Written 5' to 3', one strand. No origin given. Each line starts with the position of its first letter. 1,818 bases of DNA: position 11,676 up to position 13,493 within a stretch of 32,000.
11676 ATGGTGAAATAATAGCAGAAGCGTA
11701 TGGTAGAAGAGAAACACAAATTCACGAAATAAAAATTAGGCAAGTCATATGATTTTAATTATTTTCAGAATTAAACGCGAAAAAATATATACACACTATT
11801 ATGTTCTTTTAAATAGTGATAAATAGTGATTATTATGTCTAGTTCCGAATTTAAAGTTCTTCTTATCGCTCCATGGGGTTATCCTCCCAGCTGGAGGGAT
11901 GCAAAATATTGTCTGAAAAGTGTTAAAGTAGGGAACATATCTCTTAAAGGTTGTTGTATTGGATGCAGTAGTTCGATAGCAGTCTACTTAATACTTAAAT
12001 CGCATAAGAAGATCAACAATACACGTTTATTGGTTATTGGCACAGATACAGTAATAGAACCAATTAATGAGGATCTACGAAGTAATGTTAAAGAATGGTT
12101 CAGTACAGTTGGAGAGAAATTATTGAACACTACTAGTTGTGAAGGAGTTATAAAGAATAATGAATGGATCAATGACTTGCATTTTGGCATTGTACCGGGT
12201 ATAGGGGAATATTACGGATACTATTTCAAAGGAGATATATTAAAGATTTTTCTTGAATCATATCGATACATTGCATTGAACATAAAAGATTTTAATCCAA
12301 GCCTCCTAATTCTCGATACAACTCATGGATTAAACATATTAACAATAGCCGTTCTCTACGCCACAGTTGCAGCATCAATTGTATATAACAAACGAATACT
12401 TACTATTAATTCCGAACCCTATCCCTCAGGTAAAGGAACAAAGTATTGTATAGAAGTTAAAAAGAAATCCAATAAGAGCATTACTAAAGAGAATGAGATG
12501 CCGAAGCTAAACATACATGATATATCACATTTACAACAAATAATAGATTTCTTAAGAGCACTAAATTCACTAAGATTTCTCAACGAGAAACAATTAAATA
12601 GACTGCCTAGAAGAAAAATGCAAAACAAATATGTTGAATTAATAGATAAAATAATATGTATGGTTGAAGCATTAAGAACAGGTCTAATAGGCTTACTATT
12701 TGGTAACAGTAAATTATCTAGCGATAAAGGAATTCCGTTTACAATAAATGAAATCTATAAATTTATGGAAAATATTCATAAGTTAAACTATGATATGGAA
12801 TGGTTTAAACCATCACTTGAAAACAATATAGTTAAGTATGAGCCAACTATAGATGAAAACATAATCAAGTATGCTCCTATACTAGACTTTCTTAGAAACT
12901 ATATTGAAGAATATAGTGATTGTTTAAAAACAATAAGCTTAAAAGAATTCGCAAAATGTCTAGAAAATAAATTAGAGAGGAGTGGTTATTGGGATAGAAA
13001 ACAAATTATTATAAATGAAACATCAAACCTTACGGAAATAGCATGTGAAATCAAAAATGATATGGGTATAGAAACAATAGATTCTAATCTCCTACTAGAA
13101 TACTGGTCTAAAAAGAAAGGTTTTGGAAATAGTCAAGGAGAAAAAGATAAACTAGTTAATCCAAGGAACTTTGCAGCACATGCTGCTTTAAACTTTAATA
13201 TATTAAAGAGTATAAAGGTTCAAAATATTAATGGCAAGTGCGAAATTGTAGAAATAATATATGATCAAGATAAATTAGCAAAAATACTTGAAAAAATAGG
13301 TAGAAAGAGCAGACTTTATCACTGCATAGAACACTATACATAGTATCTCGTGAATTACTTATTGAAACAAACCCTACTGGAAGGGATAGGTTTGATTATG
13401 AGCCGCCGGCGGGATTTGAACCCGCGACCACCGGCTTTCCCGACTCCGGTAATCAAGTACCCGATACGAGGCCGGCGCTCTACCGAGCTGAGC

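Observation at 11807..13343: Stand-alone Csx1-type CARF/HEPN effector wedged between pyruvate kinase and a tRNA gene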

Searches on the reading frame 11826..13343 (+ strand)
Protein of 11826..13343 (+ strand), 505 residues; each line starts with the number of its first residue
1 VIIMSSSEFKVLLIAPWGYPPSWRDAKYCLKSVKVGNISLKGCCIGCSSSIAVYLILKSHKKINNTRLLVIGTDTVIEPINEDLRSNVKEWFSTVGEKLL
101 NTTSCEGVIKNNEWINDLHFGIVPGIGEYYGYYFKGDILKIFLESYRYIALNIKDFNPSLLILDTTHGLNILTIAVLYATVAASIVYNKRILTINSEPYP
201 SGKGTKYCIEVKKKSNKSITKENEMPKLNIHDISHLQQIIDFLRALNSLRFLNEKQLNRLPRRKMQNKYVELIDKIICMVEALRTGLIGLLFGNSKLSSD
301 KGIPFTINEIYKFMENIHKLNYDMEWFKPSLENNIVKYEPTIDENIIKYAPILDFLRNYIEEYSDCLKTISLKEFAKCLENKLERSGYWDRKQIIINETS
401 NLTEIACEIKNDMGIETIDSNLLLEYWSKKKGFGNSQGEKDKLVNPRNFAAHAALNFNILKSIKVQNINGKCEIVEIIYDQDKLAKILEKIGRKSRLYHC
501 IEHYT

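Call 4: search_protein_families(library=pfam, proteins=[window:11826-13343:+], max_evalue=1)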
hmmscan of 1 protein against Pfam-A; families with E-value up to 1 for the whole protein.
window:11826-13343:+ (505 aa): 2 families
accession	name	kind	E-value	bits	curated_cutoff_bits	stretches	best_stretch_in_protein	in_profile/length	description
PF22230.1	Csx1_CARF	-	5.3e-30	105.3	24.7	1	12-198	1-163/163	CRISPR system endoribonuclease Csx1, CARF domain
PF10568.15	Tom37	-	0.05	14.4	25.1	1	209-253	15-57/124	Outer mitochondrial membrane transport complex protein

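Call 5: search_protein_families(library=ncbifam, proteins=[window:11826-13343:+], max_evalue=1)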
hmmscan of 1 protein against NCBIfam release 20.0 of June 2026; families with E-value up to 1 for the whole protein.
window:11826-13343:+ (505 aa): 2 families
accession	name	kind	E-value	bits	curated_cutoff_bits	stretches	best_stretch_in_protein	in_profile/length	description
TIGR01897.1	cas_MJ1666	equivalog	1.3e-28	100.4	110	1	10-464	1-400/417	CRISPR-associated CARF protein Csx1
TIGR02549.2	CRISPR_DxTHG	domain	0.076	13.1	21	1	161-179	1-19/26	CRISPR-associated DxTHG motif protein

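Call 9: find_homologous_proteins(query=window:11826-13343:+)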
Query window:11826-13343:+ (505 aa): 11 proteins with E <= 0.001 among 8000 candidates.
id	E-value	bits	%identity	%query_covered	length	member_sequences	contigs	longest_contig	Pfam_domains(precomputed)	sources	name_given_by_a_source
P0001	0.0e+0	1127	99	99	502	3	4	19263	PF22230.2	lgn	-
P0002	2.6e-191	655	58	98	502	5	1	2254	PF22230.2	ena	-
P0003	2.5e-180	619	56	99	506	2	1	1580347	PF22230.2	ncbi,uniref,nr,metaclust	ncbi:CRISPR-associated CARF protein Csx1 [Staphylothermus hellenicus]|uniref:CRISPR-associated prote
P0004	3.1e-139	483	48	98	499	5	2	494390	PF22230.2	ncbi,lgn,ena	-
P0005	1.7e-137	477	47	98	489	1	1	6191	PF22230.2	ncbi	-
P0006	1.6e-136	474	46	98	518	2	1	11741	PF22230.2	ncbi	-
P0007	2.2e-127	444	43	98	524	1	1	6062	PF22230.2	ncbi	-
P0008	1.7e-106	375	40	98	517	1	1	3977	PF22230.2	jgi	-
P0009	1.6e-36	144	35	50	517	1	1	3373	PF22230.2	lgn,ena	-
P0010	3.0e-36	143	29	96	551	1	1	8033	PF22230.2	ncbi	ncbi:MAG: TM1812 family CRISPR-associated protein [Desulfurococcaceae archaeon]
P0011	6.3e-35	139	26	95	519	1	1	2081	PF22230.2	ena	-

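Call 10: search_solved_structures(query=window:11835-13343:+, max_evalue=1, show_alignments=2)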
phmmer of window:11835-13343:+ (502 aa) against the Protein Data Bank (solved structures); distinct sequences matched with E-value up to 1: 4.
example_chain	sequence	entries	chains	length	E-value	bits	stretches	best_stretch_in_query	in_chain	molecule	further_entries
4eog_A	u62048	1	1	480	0.014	17.5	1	113-201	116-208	Putative uncharacterized protein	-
6o6x_A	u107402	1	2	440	0.067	15.2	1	118-198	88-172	Csm6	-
6o6s_A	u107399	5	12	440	0.095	14.7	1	118-198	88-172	Csm6 | Uncharacterized protein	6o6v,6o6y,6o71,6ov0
6o6z_A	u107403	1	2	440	0.35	12.9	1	118-198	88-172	Csm6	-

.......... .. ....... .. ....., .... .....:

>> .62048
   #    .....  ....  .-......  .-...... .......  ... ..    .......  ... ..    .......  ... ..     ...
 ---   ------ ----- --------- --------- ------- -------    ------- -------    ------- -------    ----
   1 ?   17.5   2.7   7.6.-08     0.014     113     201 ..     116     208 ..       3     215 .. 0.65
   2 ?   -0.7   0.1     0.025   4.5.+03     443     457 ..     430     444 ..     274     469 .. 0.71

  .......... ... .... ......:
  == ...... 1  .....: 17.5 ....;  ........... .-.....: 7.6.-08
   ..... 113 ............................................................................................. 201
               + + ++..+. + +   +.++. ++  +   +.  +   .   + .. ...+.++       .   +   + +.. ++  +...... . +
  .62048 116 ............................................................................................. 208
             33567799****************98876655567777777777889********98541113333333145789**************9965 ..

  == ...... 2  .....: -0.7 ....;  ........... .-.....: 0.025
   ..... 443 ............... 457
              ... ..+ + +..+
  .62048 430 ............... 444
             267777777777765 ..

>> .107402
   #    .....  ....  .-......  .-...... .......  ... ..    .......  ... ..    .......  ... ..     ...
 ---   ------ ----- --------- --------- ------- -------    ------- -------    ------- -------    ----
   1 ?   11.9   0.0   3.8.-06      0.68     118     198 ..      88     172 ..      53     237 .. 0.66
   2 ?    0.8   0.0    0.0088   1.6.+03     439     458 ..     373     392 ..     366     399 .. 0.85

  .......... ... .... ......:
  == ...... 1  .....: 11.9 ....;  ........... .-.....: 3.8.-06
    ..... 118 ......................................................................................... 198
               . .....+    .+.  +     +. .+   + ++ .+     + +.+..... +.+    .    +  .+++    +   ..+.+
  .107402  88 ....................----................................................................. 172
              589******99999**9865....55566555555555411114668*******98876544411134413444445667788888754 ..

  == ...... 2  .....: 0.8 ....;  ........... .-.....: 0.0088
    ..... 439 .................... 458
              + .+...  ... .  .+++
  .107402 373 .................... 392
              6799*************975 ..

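Call 11: find_encoding_contigs(protein=P0003, flank=10000, max_places=3)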
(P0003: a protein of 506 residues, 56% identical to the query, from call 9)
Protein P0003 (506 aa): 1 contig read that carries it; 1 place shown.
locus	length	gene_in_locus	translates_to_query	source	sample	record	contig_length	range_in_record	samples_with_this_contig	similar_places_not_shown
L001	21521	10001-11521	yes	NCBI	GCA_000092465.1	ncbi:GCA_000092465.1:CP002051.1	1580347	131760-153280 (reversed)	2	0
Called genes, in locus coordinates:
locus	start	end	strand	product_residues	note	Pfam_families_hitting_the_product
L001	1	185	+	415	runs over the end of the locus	PF16575:CLP1_P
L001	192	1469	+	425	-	PF01977:UbiD, PF20696:UbiD_C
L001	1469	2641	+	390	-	PF04412:AcnX, PF28403:AcnX_2nd, PF28406:AcnX_3rd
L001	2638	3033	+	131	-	PF01989:AcnX_swivel_put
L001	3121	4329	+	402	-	PF27234:MJ0013, PF07282:Cas12f1-like_TNB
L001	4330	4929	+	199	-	PF02223:Thymidylate_kin, PF13521:AAA_28 (weak)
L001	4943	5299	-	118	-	PF06677:Auto_anti-p27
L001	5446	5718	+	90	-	PF03685:UPF0147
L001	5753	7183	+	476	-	PF10150:RNase_E_G, PF04167:DUF402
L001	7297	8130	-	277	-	PF09651:Cas_APE2256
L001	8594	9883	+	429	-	-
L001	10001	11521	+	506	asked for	PF22230:Csx1_CARF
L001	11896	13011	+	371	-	PF02926:THUMP, PF01170:UPF0020, PF02384:N6_Mtase (weak), PF05175:MTS, PF13847:Methyltransf_31 (weak)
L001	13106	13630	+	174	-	PF00252:Ribosomal_L16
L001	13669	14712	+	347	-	PF01866:Diphthamide_syn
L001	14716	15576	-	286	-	PF01972:SDH_protease, PF00574:CLP_protease (faint), PF25145:NfeD1b_N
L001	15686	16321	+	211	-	PF05175:MTS (weak)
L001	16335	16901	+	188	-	PF14382:ECR1_N, PF00575:S1 (faint), PF10447:EXOSC1 (faint)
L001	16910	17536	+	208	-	PF09840:DUF2067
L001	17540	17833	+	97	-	PF13656:RNA_pol_L_2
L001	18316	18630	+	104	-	PF08271:Zn_Ribbon_TF (faint), PF01096:Zn_ribbon_TFIIS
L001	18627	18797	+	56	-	-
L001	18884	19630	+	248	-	PF00705:PCNA_N, PF02747:PCNA_C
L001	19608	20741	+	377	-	PF01896:DNA_primase_S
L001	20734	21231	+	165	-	-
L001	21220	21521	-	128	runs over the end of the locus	-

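Call 12: find_encoding_contigs(protein=P0001, flank=10000, max_places=4)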
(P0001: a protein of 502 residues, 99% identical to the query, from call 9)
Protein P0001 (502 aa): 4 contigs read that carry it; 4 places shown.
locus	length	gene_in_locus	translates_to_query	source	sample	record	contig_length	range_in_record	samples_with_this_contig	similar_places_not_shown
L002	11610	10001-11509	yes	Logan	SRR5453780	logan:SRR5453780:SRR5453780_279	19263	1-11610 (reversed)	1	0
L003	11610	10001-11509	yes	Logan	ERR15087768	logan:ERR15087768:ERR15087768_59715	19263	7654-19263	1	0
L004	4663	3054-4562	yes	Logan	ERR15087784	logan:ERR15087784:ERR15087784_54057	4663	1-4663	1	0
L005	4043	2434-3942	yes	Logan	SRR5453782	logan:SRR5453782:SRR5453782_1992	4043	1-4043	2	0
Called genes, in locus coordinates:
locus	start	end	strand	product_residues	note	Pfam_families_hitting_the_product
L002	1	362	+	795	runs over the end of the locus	PF03104:DNA_pol_B_exo1, PF13482:RNase_H_2, PF00136:DNA_pol_B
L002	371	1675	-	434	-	PF01751:Toprim, PF13662:Toprim_4, PF13155:Toprim_2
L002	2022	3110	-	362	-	PF00579:tRNA-synt_1b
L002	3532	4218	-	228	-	PF13483:Lactamase_B_3, PF00753:Lactamase_B, PF12706:Lactamase_B_2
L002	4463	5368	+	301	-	PF00557:Peptidase_M24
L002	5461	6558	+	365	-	PF07431:DUF1512, PF23542:DUF1512_C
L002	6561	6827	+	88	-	-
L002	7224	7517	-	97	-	-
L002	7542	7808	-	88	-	-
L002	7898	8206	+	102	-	PF08827:DUF1805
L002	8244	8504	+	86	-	-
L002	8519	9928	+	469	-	PF00224:PK, PF02887:PK_C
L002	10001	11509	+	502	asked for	PF22230:Csx1_CARF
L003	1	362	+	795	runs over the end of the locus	PF03104:DNA_pol_B_exo1, PF13482:RNase_H_2, PF00136:DNA_pol_B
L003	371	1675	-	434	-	PF01751:Toprim, PF13662:Toprim_4, PF13155:Toprim_2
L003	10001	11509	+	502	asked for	PF22230:Csx1_CARF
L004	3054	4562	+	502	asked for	PF22230:Csx1_CARF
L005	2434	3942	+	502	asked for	PF22230:Csx1_CARF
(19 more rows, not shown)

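Call 16: find_related_loci(query=A1, collection=genome_contigs, flank=10000)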
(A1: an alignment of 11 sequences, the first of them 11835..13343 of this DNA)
Query A1 (502 aa) in genome_contigs; peptide patterns used: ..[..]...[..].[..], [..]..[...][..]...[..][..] (x = any residue, [..] = any of these).
39 stretches matched a pattern; 18 encode a relative of the query (tblastn E <= 1e-3); 18 distinct loci.
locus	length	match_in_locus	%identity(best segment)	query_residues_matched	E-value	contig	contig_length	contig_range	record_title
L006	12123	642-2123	58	4-498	0e+0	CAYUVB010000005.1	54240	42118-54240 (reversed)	MAG TPA_asm: uncultured Desulfurococcales archaeon isolate binchicken_co6_386 genome assembly, contig: NODE_319_length_5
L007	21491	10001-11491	48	4-498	8e-146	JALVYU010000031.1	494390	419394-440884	MAG: Desulfurococcales archaeon isolate T10_maxbin2_scaf2bin.134 T10_NODE_2_length_494390_cov_35.050066, whole genome sh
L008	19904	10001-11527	28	8-493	3e-39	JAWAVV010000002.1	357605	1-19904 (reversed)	MAG: Desulfurococcaceae archaeon isolate ZMQR_201912_bins_1 ZMQR_201912_bins_1_scaffold_2, whole genome shotgun sequence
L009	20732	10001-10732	32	8-257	1e-36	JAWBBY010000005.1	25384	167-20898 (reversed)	MAG: Desulfurococcaceae archaeon isolate GMQP_201705_bins_42 GMQP_201705_bins_42_scaffold_5, whole genome shotgun sequen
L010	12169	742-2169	27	4-471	2e-36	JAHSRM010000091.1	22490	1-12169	MAG: Candidatus Benthortus lauensis isolate T2-175 k151_14536, whole genome shotgun sequence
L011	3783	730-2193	25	9-489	3e-33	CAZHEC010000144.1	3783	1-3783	MAG TPA_asm: uncultured Nitrososphaeria archaeon isolate SRP163575_co2_204 genome assembly, contig: NODE_33134_length_37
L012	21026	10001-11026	24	9-332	2e-8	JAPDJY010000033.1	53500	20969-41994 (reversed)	MAG: Thermoproteota archaeon isolate S9B3_HD70 c_000000000212, whole genome shotgun sequence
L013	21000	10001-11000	24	2-312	7e-12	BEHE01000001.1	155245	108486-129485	Archaeon HR02 DNA, contig: NODE_46_1, isolate: HRbin02, whole genome shotgun sequence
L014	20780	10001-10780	22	1-246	6e-7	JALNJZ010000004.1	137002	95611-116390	MAG: Candidatus Terraquivivens tengchongensis isolate GMQP.bins.8.201907 NODE_36_length_137002_cov_1.986623, whole genom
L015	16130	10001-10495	30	9-196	1e-6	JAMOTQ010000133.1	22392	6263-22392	MAG: Methanocaldococcus sp. isolate 4571-419_metabat2_scaf2bin.033 4571-419_scaffold_552_c1, whole genome shotgun sequen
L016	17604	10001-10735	23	5-213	2e-6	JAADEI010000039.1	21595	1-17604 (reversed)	MAG: Chlorobiota bacterium isolate L_MetaBat.200 contig-127_2098, whole genome shotgun sequence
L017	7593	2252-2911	25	9-201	6e-6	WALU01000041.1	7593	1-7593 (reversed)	MAG: Thermoproteota archaeon isolate S016_48_esom k151_618679, whole genome shotgun sequence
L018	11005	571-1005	26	9-176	9e-6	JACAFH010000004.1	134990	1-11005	MAG: Candidatus Nitrosothermus koennekii isolate QQ.bins.88 NODE_4_length_134990_cov_11.5272, whole genome shotgun seque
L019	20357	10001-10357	27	112-232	1e-5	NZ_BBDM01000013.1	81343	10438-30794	Vulcanisaeta sp. JCM 14467, whole genome shotgun sequence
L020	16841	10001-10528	23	9-208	2e-5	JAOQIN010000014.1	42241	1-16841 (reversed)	MAG: Candidatus Methanoxibalbensis ujae isolate NA091.008_2 NODE_14, whole genome shotgun sequence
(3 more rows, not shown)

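Call 18: find_encoding_contigs(protein=P0004, flank=10000, max_places=2)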
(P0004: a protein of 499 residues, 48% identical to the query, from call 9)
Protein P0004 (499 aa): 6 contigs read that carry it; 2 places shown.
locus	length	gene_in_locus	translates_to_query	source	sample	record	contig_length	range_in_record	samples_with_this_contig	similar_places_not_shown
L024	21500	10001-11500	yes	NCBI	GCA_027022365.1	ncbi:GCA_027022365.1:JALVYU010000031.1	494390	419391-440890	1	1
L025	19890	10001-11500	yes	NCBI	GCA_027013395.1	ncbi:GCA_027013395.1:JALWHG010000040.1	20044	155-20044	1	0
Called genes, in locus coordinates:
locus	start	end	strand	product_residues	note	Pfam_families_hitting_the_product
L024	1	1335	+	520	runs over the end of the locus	PF00361:Proton_antipo_M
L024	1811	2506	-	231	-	-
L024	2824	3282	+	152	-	-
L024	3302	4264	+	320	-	PF03787:RAMPs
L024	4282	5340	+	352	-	PF03787:RAMPs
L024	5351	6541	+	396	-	PF03787:RAMPs (faint)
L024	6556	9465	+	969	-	PF01966:HD (faint), PF18211:Csm1_B, PF22335:Cas10-Cmr2_palm2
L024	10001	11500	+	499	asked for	PF22230:Csx1_CARF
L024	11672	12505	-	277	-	PF09651:Cas_APE2256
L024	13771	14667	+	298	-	PF17952:Cas6_N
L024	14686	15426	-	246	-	PF26241:Cas_Csc1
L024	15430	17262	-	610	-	PF18320:Csc2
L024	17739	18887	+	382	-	PF13439:Glyco_transf_4 (weak), PF00534:Glycos_transf_1, PF13692:Glyco_trans_1_4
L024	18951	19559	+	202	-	-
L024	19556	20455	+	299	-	-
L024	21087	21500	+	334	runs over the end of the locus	PF00005:ABC_tran, PF13304:AAA_21 (weak)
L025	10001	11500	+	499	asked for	PF22230:Csx1_CARF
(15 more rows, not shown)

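Call 19: find_encoding_contigs(protein=P0006, flank=10000, max_places=2)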
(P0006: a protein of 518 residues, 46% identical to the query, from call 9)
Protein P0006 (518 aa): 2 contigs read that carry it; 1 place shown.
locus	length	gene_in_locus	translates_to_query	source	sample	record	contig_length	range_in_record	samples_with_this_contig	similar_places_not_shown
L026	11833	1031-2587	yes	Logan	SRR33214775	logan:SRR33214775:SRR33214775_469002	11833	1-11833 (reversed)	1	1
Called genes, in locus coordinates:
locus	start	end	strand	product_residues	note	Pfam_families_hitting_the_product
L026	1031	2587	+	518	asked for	PF22230:Csx1_CARF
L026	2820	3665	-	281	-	PF09651:Cas_APE2256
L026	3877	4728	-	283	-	PF01966:HD (faint)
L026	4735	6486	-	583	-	PF00270:DEAD (weak), PF00271:Helicase_C (faint), PF22590:Cas3-like_C_2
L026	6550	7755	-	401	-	-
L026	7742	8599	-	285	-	PF09704:Cas_Cas5d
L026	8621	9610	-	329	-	PF01905:DevR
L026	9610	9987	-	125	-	-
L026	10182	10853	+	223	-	PF22662:Csa3_N, PF12802:MarR_2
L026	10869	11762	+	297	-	PF17952:Cas6_N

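Call 20: find_encoding_contigs(protein=P0010, flank=10000, max_places=2)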
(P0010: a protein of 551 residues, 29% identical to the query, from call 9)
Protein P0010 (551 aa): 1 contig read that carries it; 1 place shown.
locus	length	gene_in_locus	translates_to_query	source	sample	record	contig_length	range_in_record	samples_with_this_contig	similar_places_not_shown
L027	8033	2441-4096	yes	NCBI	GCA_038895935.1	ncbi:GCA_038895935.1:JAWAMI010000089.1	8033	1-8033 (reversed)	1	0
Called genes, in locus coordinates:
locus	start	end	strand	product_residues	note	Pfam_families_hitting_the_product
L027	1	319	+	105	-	?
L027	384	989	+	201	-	-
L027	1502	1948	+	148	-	-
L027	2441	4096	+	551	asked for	PF22230:Csx1_CARF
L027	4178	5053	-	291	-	PF03787:RAMPs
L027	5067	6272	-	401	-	PF03787:RAMPs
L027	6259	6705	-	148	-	PF09701:Cas_Cmr5 (weak)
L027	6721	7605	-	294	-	PF03787:RAMPs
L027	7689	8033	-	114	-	?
